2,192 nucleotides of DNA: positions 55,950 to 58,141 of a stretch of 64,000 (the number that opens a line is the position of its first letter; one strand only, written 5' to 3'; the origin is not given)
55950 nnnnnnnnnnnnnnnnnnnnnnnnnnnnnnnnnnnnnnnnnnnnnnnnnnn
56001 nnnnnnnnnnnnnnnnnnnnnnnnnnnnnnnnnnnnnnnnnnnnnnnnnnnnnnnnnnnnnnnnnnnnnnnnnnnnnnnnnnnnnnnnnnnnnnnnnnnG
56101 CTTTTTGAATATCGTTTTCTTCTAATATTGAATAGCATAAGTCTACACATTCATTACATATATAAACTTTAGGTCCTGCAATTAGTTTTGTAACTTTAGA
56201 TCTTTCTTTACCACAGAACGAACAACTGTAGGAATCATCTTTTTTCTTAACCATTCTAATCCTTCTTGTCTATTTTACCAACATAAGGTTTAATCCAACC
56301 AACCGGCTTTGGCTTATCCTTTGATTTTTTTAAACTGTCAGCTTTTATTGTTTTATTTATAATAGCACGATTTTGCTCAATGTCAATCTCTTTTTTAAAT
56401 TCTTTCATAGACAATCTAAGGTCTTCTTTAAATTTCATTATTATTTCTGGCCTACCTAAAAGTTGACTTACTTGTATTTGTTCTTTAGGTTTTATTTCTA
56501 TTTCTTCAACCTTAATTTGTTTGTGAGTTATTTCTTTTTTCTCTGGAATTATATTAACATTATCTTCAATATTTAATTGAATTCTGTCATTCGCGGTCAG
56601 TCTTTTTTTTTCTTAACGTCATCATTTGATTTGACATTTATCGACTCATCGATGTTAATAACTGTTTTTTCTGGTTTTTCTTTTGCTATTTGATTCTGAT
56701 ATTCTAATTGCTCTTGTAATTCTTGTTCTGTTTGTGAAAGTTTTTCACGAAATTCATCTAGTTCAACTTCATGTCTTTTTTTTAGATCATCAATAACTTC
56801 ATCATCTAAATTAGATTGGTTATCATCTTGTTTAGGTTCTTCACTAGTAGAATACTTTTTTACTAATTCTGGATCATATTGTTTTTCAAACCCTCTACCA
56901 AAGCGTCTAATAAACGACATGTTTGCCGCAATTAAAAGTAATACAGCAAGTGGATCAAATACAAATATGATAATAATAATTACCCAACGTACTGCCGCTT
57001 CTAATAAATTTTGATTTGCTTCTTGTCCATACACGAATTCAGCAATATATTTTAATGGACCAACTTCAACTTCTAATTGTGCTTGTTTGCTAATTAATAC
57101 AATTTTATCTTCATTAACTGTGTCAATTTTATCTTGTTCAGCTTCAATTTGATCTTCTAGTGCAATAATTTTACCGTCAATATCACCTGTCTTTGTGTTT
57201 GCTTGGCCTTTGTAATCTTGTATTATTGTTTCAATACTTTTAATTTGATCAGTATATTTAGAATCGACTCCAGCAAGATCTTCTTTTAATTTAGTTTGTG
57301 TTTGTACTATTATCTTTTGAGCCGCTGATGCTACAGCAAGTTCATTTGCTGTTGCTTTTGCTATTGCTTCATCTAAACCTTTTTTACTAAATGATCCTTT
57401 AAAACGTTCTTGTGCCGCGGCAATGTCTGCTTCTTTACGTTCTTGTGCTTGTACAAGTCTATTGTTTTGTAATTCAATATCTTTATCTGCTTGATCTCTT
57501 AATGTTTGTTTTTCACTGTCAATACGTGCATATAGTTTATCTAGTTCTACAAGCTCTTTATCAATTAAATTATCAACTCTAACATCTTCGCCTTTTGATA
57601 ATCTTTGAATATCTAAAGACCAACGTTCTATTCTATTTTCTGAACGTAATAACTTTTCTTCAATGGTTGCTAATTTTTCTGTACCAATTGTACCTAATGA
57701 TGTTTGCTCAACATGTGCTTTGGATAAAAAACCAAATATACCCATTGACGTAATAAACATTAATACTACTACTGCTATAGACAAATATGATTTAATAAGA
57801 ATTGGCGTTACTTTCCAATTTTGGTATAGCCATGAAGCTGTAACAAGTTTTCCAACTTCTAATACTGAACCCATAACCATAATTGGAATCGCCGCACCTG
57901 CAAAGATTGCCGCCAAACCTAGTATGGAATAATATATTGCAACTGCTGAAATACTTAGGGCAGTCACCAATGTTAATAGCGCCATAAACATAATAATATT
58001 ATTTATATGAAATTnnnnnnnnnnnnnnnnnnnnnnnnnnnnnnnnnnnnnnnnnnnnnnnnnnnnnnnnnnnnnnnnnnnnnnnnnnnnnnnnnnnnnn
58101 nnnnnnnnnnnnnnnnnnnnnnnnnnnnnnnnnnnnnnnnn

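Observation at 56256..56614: Second -1 slip site: an A9 run extends the 464-aa membrane protein by 115 residues up to clpX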

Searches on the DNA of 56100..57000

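Call 65: search_rna_families(source=window, start=56100, end=57000, threshold=evalue, max_evalue=1)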
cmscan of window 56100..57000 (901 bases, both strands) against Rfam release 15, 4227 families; matches with E-value up to 1: 1.
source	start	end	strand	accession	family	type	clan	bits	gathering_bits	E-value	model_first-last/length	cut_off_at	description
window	56781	56810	-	RF00221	SNORD43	Gene; snRNA; snoRNA; CD-box;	CL00059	17.9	45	0.86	1-64/64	no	Small nucleolar RNA SNORD43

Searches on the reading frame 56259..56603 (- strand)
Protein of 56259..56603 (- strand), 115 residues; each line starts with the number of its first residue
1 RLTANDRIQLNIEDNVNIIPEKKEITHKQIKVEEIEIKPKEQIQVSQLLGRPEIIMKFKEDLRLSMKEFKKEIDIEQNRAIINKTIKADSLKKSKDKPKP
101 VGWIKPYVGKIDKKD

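Call 6: search_protein_families(library=pfam, proteins=[window:56259-56603:-], max_evalue=1)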
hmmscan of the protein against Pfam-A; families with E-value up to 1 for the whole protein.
window:56259-56603:- (115 aa): 1 family
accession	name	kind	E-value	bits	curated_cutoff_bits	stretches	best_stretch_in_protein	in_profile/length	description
PF15509.11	DUF4650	-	0.017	14.8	27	1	8-109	88-188/519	Domain of unknown function (DUF4650)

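Call 7: search_protein_families(library=phrogs, proteins=[window:56259-56603:-], max_evalue=1)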
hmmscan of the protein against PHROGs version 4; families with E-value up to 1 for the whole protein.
window:56259-56603:- (115 aa): 1 family
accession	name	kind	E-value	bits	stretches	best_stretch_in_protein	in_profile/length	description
phrog_3735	-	unknown function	0.022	15.8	1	25-90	65-130/182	-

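Call 25: find_related_loci(query=A1, collection=viral_contigs, flank=2500)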
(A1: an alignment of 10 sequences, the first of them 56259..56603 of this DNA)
Query A1 (115 aa) in viral_contigs; peptide patterns used: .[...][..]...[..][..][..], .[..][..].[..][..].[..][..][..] (x = any residue, [..] = any of these).
366 stretches matched a pattern; 4 encode a relative of the query (tblastn E <= 1e-3); 4 distinct loci.
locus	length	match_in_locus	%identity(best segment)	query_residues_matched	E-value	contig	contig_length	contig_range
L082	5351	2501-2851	65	1-115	1e-45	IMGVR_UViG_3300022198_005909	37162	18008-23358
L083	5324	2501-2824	67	1-109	2e-45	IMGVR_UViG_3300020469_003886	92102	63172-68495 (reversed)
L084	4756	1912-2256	62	1-115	9e-42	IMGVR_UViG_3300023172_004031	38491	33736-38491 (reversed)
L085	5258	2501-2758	65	21-109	2e-33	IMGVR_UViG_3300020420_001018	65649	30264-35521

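Call 27: find_homologous_proteins(query=window:56259-56603:-, lengths=longer, max_evalue=0.001)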
Query window:56259-56603:-: 458 candidates shared short words with the query, none scored E <= 0.001. Only proteins of 203 to 2000 residues were searched; long proteins share words by chance and can crowd out relatives, so finding none is weak evidence.

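Call 28: find_related_loci(query=A1, collection=metagenome_contigs, flank=1500)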
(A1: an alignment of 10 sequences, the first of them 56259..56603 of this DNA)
Query A1 (115 aa) in metagenome_contigs; peptide patterns used: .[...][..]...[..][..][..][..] (x = any residue, [..] = any of these).
187 stretches matched a pattern; 10 encode a relative of the query (tblastn E <= 1e-3); 10 distinct loci.
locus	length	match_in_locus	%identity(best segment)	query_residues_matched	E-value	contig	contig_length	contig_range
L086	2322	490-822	73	1-113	3e-52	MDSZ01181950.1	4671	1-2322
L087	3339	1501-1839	70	1-115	1e-48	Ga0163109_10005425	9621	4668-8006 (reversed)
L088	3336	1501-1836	65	1-113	1e-45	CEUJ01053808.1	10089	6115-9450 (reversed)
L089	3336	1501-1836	66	1-113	2e-45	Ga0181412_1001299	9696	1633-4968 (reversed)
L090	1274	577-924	67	1-115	7e-47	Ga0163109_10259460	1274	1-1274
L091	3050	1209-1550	63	1-113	3e-42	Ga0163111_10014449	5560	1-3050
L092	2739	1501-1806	57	2-113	9e-39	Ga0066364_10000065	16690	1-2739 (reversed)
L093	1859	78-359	67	21-115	7e-37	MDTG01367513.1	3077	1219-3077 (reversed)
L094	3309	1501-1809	55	1-113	1e-34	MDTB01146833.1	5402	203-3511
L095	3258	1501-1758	65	21-109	3e-33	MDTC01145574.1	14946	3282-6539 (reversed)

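Call 49: search_protein_families(library=ncbifam, proteins=[window:56259-56603:-], max_evalue=1)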
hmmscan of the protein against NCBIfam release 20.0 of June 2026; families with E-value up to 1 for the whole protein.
window:56259-56603:- (115 aa): 0 families

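Call 67: predict_structure(alignment_id=A5)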
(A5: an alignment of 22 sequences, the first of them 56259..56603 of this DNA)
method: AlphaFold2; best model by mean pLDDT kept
length: 115 residues; sequences in the alignment: 22
mean_pLDDT: 55.9   pTM: 0.18
mean pLDDT of the five models: 55.9, 55.7, 51.8, 51.0, 50.5
residues with pLDDT >= 90: 0; 70-90: 5; 50-70: 84; < 50: 26
segments of 3 or more residues with pLDDT < 50: 21-37
pLDDT, mean of each block of 10 residues (from residue 1): 54 52 44 44 53 59 55 66 66 62 59 54
secondary structure, 60 per line:
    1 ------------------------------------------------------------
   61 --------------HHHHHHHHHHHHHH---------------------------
elements in order: H75-88

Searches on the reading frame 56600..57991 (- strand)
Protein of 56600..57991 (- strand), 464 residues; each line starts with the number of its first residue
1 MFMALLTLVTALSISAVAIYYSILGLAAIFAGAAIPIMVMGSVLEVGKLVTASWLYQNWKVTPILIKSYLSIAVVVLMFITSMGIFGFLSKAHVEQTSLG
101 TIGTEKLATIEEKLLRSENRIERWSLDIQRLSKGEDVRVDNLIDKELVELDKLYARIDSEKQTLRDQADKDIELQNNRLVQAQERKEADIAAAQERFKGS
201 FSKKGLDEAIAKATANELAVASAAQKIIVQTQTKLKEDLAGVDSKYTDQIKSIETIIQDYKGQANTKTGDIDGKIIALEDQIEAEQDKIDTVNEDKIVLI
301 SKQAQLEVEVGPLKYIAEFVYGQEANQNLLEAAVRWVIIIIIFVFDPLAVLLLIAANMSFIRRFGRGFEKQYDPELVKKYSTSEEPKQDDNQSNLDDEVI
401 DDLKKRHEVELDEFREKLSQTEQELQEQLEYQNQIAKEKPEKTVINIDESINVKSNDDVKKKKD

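Call 6: search_protein_families(library=pfam, proteins=[window:56600-57991:-], max_evalue=1)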
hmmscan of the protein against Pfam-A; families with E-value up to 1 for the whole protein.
window:56600-57991:- (464 aa): 1 family
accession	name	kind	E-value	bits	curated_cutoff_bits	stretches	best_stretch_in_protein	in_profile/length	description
PF00335.26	Tetraspanin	-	0.001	19.2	32.1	1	2-160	7-104/225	Tetraspanin family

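Call 7: search_protein_families(library=phrogs, proteins=[window:56600-57991:-], max_evalue=1)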
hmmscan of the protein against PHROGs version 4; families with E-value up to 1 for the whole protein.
window:56600-57991:- (464 aa): 1 family
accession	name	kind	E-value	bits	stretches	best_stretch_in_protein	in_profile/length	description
phrog_20262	-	unknown function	0.019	16.1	1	110-179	34-99/146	-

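Call 8: search_dna_similar(query=window:56600-57991:-, collection=phages, mode=protein, max_evalue=0.001, max_rows=30)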
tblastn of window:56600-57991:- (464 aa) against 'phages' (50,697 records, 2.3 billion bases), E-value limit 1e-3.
Records with a match: 14; places in all: 14; records where one place covers at least 80% of the query: 0.
Best place of each record, by identity: <60% 14.
By first word of the organism name: Flavobacterium 4; uncultured 3; Xanthomonas 2; Stenotrophomonas 2; Pelagibacter 1; Salicola 1; Microcystis 1.
By host as written in the record: Flavobacterium sp. LMO8 4; - 3; Candidatus Pelagibacter ubique HTCC1062 1; Salicola sp. PV4 1; Xanthomonas citri 1; Stenotrophomonas maltophilia SRM01 1; Stenotrophomonas maltophilia 1; Xanthomonas oryzae pv. oryzae 1; and 1 more.
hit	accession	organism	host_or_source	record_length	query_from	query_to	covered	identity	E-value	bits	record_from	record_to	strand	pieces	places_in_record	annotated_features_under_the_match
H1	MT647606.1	Pelagibacter phage Mosig EXVC030M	Candidatus Pelagibacter ubique HTCC1062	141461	1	363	64%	43.5%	6e-23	177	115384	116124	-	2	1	hypothetical protein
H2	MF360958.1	Salicola phage SCTP-2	Salicola sp. PV4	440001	1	401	63%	31.4%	6e-13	133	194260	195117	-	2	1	195: hypothetical protein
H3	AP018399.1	Xanthomonas phage XacN1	Xanthomonas citri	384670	1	167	36%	39.0%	8e-14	80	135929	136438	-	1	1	hypothetical protein | predicted ORF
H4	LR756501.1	uncultured phage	metagenomic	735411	2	198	42%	30.3%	7e-11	71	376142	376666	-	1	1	record has no annotation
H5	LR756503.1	uncultured phage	metagenomic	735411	2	198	42%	30.3%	7e-11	71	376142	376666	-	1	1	record has no annotation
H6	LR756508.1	uncultured phage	metagenomic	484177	1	118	25%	40.8%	3e-15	85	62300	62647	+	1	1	record has no annotation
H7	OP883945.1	Stenotrophomonas phage CM1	Stenotrophomonas maltophilia SRM01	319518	1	97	21%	47.4%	3e-13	78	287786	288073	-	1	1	record has no annotation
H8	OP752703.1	Stenotrophomonas phage RAS14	Stenotrophomonas maltophilia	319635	1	97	21%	47.4%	3e-13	78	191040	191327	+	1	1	hypothetical protein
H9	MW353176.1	Flavobacterium phage vB_FspM_immuto_3-5A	Flavobacterium sp. LMO8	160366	20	132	24%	38.9%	5e-9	65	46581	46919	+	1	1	hypothetical protein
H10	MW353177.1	Flavobacterium phage vB_FspM_immuto_13-6C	Flavobacterium sp. LMO8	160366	20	132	24%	38.9%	5e-9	65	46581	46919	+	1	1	hypothetical protein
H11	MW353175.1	Flavobacterium phage vB_FspM_immuto_2-6A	Flavobacterium sp. LMO8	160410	20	132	24%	38.9%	5e-9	65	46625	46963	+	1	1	hypothetical protein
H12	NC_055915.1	Flavobacterium phage vB_FspM_immuto_2-6A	Flavobacterium sp. LMO8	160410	20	132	24%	38.9%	5e-9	65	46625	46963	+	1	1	hypothetical protein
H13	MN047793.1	Xanthomonas phage Xoo-sp13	Xanthomonas oryzae pv. oryzae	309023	38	93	12%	55.4%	1e-8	64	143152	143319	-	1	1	hypothetical protein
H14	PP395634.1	Microcystis phage Mel-JY01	Microcystis elabens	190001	8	95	19%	31.8%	2e-4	50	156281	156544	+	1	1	hypothetical protein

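Call 9: find_related_loci(query=window:56600-57991:-, collection=viral_contigs, flank=4000)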
Query window:56600-57991:- (464 aa) in viral_contigs; peptide patterns used: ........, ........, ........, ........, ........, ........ (x = any residue, [..] = any of these).
600 stretches matched a pattern (row limit reached: there are more); 594 encode a relative of the query (tblastn E <= 1e-3); the best 80 are kept; 80 distinct loci.
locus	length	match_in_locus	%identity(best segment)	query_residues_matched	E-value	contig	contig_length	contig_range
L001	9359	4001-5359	85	1-464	0e+0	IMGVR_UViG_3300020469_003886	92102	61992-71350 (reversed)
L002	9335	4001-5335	88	1-452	0e+0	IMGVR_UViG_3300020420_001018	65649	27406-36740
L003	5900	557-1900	71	1-459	0e+0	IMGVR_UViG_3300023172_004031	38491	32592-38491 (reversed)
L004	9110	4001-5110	65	1-370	4e-153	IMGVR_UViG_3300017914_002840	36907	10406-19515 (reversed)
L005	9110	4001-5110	65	1-370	1e-152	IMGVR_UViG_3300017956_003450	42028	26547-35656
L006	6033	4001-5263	59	1-441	5e-148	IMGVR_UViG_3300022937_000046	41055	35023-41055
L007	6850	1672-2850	57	1-389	2e-135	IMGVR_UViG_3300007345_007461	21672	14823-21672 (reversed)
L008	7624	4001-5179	57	1-389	2e-135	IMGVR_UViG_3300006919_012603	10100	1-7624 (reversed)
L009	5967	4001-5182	57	1-389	2e-134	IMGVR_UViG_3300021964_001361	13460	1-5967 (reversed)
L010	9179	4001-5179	57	1-389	2e-135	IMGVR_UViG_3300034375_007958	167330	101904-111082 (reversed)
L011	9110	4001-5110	57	1-370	2e-125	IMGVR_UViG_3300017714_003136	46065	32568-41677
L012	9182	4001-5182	55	1-392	5e-122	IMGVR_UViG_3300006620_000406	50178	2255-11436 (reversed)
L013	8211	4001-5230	54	1-405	3e-121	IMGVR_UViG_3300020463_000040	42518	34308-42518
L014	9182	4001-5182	55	1-392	4e-121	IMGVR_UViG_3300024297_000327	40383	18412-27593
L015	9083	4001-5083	60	1-360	5e-121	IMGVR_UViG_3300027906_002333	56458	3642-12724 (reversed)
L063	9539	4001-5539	38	1-464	8e-88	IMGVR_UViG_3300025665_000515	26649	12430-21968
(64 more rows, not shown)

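Call 24: get_annotated_region(hit=H1, flank=3000)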
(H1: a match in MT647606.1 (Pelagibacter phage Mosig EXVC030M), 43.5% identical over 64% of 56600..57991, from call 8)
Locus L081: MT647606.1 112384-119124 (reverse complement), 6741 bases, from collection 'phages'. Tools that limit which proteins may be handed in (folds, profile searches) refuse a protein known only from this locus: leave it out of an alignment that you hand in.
description: Pelagibacter phage Mosig EXVC030M, complete genome.
organism: Pelagibacter phage Mosig EXVC030M (NCBI taxid 2759214)
taxonomy: Viruses; Duplodnaviria; Heunggongvirae; Uroviricota; Caudoviricetes; Kyanoviridae
host: Candidatus Pelagibacter ubique HTCC1062; source: oxygen minimum zone; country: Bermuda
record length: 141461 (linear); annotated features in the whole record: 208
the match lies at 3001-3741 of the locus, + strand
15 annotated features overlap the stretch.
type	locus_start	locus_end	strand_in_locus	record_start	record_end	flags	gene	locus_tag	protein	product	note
CDS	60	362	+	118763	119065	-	-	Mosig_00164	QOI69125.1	hypothetical protein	-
CDS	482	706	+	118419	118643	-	-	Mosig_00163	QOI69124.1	hypothetical protein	-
CDS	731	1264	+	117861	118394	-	-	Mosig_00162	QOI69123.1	hypothetical protein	-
CDS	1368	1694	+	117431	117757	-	-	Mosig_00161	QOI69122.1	hypothetical protein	-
CDS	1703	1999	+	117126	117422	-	-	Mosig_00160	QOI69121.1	hypothetical protein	-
CDS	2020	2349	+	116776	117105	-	-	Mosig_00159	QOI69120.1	hypothetical protein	-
CDS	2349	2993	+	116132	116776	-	-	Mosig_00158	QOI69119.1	putative glucosaminidase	-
CDS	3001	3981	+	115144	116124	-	-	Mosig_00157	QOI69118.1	hypothetical protein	-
CDS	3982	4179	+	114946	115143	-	-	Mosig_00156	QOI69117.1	hypothetical protein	-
CDS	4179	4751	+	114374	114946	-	-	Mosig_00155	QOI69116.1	hypothetical protein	-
CDS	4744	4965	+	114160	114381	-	-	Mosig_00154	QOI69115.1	hypothetical protein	-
CDS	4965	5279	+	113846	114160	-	-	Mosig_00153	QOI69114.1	hypothetical protein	-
CDS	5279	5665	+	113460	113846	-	-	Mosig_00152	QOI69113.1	hypothetical protein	-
CDS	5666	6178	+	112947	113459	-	-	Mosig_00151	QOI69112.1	putative glycoside hydrolase family 108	-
CDS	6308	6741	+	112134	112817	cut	-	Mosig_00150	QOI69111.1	putative PD-(D/E)XK nuclease superfamily protein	-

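Call 31: find_related_loci(query=A2, collection=viral_contigs, flank=2500)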
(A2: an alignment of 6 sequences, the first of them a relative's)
Query A2 (93 aa) in viral_contigs; peptide patterns used: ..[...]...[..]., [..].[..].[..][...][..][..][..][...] (x = any residue, [..] = any of these).
318 stretches matched a pattern; 10 encode a relative of the query (tblastn E <= 1e-3); 10 distinct loci.
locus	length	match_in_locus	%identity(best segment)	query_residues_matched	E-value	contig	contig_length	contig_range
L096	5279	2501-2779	100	1-93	1e-57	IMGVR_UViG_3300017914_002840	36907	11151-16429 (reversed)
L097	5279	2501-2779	78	1-93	4e-44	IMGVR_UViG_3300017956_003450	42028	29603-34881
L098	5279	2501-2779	78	1-93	4e-44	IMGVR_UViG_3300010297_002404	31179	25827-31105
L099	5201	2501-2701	51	27-93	3e-19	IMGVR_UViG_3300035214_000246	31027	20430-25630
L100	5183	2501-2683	57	27-85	1e-15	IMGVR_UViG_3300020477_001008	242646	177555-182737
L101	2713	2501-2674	57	30-85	2e-14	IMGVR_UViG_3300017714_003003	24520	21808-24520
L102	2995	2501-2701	47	27-93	1e-13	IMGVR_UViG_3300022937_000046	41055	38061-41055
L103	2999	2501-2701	47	27-93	1e-13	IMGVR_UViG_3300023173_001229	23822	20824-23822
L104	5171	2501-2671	45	35-92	2e-13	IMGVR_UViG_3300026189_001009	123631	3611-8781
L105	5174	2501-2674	48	31-88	3e-13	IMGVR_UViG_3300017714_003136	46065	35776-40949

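Call 49: search_protein_families(library=ncbifam, proteins=[window:56600-57991:-], max_evalue=1)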
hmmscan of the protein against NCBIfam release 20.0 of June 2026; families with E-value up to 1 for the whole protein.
window:56600-57991:- (464 aa): 2 families
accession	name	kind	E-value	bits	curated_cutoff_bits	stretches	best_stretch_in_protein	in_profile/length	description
TIGR04452.1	Lepto_Lipo_YY_C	subfamily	0.05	13.7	28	0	192-245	18-72/116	TIGR04452 family lipoprotein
TIGR02642.1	phage_xxxx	hypoth_equivalog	0.15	11.7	101.4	1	207-292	80-166/267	TIGR02642 family protein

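Call 56: find_related_loci(query=L063:5788-6117:+, collection=viral_contigs, flank=2500)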
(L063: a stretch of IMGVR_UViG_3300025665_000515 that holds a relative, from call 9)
Query L063:5788-6117:+ (110 aa) in viral_contigs; peptide patterns used: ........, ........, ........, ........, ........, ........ (x = any residue, [..] = any of these).
28 stretches matched a pattern; 3 encode a relative of the query (tblastn E <= 1e-3); 3 distinct loci.
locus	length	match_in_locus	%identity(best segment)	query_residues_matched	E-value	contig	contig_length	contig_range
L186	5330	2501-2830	100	1-110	2e-73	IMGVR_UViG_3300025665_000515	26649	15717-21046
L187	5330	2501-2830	100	1-110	2e-73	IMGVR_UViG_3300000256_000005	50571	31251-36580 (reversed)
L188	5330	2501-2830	91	1-110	6e-68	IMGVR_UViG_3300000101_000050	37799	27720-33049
